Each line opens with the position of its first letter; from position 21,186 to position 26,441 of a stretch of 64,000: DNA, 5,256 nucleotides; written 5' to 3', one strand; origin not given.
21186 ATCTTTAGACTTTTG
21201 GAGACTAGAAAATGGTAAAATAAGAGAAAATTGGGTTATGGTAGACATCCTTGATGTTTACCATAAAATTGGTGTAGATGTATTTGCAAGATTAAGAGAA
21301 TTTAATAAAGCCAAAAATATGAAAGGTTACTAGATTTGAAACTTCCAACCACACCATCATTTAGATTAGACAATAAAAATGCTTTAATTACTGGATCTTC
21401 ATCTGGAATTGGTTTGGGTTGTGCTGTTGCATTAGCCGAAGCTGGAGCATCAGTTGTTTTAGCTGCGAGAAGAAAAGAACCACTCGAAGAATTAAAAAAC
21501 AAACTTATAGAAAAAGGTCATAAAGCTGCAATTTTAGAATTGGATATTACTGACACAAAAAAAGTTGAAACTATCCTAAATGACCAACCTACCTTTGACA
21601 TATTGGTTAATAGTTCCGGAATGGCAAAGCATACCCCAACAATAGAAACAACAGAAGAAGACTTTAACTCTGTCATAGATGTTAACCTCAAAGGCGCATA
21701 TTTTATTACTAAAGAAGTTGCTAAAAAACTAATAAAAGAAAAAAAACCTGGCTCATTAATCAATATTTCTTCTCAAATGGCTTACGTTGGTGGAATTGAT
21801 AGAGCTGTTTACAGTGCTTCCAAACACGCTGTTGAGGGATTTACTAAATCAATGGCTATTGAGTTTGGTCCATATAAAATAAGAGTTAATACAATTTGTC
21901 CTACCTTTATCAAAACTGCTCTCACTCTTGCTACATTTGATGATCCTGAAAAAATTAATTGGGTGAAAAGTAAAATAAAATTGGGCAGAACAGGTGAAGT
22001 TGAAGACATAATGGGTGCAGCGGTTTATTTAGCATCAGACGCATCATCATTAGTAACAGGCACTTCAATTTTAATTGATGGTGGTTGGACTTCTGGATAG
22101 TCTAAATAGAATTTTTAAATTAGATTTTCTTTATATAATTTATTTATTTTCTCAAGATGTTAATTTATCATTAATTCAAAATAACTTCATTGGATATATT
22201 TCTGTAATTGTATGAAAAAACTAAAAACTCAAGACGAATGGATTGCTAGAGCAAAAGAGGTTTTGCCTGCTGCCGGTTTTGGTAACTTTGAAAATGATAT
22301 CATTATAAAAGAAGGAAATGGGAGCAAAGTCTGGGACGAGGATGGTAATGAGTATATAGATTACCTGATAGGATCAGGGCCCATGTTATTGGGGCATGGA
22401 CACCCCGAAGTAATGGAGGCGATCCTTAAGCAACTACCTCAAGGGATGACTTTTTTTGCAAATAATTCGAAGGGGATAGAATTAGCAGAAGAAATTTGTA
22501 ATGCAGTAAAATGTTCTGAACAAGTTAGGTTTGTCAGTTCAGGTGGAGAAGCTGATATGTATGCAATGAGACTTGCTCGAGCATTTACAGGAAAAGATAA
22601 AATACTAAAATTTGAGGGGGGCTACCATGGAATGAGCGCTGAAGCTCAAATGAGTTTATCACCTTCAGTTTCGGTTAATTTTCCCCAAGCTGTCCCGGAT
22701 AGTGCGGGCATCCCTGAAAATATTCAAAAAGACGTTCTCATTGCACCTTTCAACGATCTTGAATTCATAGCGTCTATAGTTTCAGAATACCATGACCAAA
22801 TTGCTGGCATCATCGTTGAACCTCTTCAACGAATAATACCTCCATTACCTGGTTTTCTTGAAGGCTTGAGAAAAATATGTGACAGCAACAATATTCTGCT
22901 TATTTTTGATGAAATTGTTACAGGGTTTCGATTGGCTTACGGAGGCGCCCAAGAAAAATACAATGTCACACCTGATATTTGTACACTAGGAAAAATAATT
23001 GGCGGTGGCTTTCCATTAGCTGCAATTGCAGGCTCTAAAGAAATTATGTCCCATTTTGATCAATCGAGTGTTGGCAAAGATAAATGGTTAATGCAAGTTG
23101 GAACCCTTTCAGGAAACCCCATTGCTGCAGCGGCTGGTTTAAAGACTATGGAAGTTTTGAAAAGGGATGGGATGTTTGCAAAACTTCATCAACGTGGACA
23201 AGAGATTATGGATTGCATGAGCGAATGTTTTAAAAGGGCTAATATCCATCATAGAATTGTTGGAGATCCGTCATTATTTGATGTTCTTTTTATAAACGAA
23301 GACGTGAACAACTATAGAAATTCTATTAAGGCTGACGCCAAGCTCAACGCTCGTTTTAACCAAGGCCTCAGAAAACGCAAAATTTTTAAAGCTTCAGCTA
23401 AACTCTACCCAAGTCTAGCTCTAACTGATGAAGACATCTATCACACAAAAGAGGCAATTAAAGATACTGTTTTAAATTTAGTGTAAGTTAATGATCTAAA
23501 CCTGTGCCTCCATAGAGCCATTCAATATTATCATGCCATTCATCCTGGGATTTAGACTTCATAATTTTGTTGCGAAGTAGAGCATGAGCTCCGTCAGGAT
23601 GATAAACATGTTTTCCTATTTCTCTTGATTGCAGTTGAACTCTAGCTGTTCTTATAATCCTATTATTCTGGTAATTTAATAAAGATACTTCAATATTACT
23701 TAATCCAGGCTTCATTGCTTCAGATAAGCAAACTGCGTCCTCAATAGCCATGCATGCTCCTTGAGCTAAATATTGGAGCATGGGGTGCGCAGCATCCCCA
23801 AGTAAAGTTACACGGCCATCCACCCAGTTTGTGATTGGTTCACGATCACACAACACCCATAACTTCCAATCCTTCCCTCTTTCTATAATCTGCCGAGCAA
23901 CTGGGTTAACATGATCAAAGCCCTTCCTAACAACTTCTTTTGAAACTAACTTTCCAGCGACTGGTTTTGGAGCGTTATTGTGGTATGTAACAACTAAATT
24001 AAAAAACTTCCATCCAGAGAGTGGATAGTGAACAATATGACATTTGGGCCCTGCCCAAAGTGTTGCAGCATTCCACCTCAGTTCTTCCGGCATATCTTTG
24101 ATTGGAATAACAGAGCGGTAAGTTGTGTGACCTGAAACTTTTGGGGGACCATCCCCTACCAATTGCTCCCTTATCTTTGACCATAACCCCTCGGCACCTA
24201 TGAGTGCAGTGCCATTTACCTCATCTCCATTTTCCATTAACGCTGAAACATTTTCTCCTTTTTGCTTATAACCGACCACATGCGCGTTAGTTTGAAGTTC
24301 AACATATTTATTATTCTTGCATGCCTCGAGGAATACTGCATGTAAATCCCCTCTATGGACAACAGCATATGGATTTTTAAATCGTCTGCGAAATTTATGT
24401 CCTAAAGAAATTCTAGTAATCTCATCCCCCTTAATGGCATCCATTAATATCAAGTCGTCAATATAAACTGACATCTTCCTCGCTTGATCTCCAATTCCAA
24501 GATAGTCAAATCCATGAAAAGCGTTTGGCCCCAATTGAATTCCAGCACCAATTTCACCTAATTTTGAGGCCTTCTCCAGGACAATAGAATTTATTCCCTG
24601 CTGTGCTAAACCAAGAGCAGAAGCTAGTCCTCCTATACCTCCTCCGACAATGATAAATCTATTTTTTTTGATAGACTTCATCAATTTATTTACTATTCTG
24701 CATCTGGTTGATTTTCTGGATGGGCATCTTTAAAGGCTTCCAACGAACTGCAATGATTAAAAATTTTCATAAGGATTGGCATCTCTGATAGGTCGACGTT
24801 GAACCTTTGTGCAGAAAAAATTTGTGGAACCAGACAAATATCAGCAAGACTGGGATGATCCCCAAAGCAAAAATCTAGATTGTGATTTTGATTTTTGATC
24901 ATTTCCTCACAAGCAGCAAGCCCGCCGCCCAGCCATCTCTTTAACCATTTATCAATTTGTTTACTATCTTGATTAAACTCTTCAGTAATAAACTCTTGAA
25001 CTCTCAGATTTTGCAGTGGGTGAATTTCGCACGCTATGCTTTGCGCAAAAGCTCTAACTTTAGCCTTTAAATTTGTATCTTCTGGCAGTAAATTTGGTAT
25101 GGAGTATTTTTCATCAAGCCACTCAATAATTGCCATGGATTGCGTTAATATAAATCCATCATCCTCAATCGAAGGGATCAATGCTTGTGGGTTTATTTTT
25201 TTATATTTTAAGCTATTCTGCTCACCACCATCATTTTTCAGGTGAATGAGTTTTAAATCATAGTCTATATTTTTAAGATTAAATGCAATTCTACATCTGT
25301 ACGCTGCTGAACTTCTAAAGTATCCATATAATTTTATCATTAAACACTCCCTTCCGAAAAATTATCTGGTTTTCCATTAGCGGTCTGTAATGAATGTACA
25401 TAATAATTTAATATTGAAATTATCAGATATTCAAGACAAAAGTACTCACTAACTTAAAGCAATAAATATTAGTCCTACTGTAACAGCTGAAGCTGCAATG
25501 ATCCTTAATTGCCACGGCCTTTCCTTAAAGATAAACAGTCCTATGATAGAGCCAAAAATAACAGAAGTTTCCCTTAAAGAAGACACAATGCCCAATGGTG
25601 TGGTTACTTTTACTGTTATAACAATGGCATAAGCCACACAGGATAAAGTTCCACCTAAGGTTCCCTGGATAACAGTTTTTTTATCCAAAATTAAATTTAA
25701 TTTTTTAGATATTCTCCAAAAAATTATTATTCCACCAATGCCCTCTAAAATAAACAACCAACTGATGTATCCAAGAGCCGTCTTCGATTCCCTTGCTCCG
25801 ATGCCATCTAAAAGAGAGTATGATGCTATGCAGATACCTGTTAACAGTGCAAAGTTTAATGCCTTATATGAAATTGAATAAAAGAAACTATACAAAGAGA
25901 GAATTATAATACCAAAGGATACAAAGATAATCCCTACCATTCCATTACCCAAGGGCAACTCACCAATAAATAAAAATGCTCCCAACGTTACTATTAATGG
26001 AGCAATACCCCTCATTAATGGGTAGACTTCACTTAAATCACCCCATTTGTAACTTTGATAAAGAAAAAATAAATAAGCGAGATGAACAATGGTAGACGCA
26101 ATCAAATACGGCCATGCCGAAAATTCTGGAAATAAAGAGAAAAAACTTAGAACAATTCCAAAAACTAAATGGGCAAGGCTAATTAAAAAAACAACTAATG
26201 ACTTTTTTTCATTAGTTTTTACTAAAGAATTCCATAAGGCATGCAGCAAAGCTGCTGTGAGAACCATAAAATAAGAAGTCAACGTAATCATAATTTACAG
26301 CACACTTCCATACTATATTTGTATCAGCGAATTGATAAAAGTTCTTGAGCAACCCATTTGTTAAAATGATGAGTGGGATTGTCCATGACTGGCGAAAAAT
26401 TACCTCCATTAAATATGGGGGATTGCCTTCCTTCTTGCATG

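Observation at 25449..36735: The histidine-utilisation operon runs on into a six-gene module (flavin reductase, OCD, MIO-less lyase, MttB, Rieske oxygenase, DMT permease)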

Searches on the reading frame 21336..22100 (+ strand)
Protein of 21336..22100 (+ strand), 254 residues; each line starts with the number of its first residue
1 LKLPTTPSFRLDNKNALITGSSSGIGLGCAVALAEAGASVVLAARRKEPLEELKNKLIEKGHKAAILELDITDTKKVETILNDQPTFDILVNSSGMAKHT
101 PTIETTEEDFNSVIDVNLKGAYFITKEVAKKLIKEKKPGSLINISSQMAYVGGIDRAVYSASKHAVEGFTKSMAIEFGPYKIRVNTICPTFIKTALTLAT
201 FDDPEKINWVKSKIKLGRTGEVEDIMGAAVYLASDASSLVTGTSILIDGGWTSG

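Call 74: search_protein_families(library=pfam, proteins=[window:21336-22100:+], max_evalue=0.00001)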
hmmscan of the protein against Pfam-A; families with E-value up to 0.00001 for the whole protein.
window:21336-22100:+ (254 aa): 5 families
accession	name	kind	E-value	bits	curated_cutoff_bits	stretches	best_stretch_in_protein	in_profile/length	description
PF13561.12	adh_short_C2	-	1.6e-60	205.1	27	1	22-252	5-236/236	Enoyl-(Acyl carrier protein) reductase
PF00106.31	adh_short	-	2e-52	178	26.6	1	14-200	1-190/195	short chain dehydrogenase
PF08659.16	KR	-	4.4e-13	50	22.6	1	17-172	4-162/180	KR domain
PF23441.1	SDR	-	1.3e-10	41.6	27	1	10-250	4-254/258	SDR-like rossmann domain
PF01370.27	Epimerase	-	1.9e-07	31.2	20.9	1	16-174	1-157/240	NAD dependent epimerase/dehydratase family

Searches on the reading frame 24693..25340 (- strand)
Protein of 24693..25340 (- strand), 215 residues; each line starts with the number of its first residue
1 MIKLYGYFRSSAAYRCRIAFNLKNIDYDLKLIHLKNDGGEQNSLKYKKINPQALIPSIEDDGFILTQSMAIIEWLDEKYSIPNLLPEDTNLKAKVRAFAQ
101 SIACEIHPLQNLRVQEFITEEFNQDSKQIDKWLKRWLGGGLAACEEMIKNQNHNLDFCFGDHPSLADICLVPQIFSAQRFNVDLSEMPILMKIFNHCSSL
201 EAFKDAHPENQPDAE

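Call 4: search_protein_families(library=pfam, proteins=[window:24693-25340:-])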
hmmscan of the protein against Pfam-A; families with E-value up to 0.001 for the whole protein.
window:24693-25340:- (215 aa): 5 families
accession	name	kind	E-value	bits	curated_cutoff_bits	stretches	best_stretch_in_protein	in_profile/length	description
PF13417.12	GST_N_3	-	1e-13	51.9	22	1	4-80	1-72/75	Glutathione S-transferase, N-terminal domain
PF13409.12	GST_N_2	-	3.5e-13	50.4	25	1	10-77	2-69/70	Glutathione S-transferase, N-terminal domain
PF02798.26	GST_N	-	1.8e-12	47.9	20.9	1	2-77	3-76/76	Glutathione S-transferase, N-terminal domain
PF13410.11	GST_C_2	-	6.8e-05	23.3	24.9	1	140-178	14-48/69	Glutathione S-transferase, C-terminal domain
PF00043.30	GST_C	-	0.00012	22.7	20.7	1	145-201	39-93/93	Glutathione S-transferase, C-terminal domain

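Call 5: search_protein_families(library=ncbifam, proteins=[window:24693-25340:-])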
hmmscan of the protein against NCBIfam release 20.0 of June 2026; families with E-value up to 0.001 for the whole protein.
window:24693-25340:- (215 aa): 10 families
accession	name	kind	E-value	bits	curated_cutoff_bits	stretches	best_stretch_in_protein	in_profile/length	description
TIGR01262.1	maiA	equivalog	6.5e-83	277.5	171.05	1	3-214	1-210/211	maleylacetoacetate isomerase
NF011693.0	PRK15113.1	equivalog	7.7e-13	48.6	150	1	7-122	13-129/214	glutathione transferase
NF007016.1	PRK09481.1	equivalog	3.4e-06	26.6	314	1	13-116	22-119/209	stringent starvation protein SspA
NF007831.0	PRK10542.1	equivalog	5e-06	26.2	198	1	12-194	10-182/201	glutathione transferase GstA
NF050814.1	FtsZBindFzlA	equivalog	6.1e-06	26.1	300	1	4-107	7-109/228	FtsZ-binding protein FzlA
TIGR02182.1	GRXB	equivalog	6.1e-06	26.1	186.65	1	3-126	1-116/209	GrxB family glutaredoxin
NF007702.0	PRK10387.1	equivalog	6.2e-06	26.1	133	1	3-126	2-117/215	glutaredoxin 2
NF049950.1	IsopEpoxGlthnTfaseIsoI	equivalog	3.1e-05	23.7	300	1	1-80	1-79/238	iIsoprene-epoxide--glutathione S-transferase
NF042997.1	bet_ethrase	equivalog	0.00011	21.4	440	1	55-152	59-154/273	beta-etherase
NF007682.0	PRK10357.1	equivalog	0.00066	19.3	181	1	36-152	30-145/202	glutathione S-transferase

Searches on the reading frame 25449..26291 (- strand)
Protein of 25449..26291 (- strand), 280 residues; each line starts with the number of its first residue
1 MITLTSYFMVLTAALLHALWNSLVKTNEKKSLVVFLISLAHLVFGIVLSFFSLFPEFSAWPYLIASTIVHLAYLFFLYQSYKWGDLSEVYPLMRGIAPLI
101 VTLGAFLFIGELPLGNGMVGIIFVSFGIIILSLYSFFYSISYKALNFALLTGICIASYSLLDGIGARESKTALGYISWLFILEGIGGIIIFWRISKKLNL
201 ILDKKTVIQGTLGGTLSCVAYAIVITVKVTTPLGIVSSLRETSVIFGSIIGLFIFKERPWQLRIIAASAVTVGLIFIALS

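Call 4: search_protein_families(library=pfam, proteins=[window:25449-26291:-])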
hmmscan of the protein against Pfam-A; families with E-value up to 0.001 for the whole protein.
window:25449-26291:- (280 aa): 1 family
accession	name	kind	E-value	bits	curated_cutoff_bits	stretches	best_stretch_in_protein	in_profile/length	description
PF00892.27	EamA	-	4.3e-08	34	28.2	1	6-132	3-134/135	EamA-like transporter family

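Call 5: search_protein_families(library=ncbifam, proteins=[window:25449-26291:-])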
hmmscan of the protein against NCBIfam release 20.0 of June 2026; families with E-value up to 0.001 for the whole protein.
window:25449-26291:- (280 aa): 1 family
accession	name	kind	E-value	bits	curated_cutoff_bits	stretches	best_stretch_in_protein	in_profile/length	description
TIGR03340.1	phn_DUF6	hypoth_equivalog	1.2e-37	130.2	288.15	1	7-276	3-280/281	phosphonate utilization associated putative membrane protein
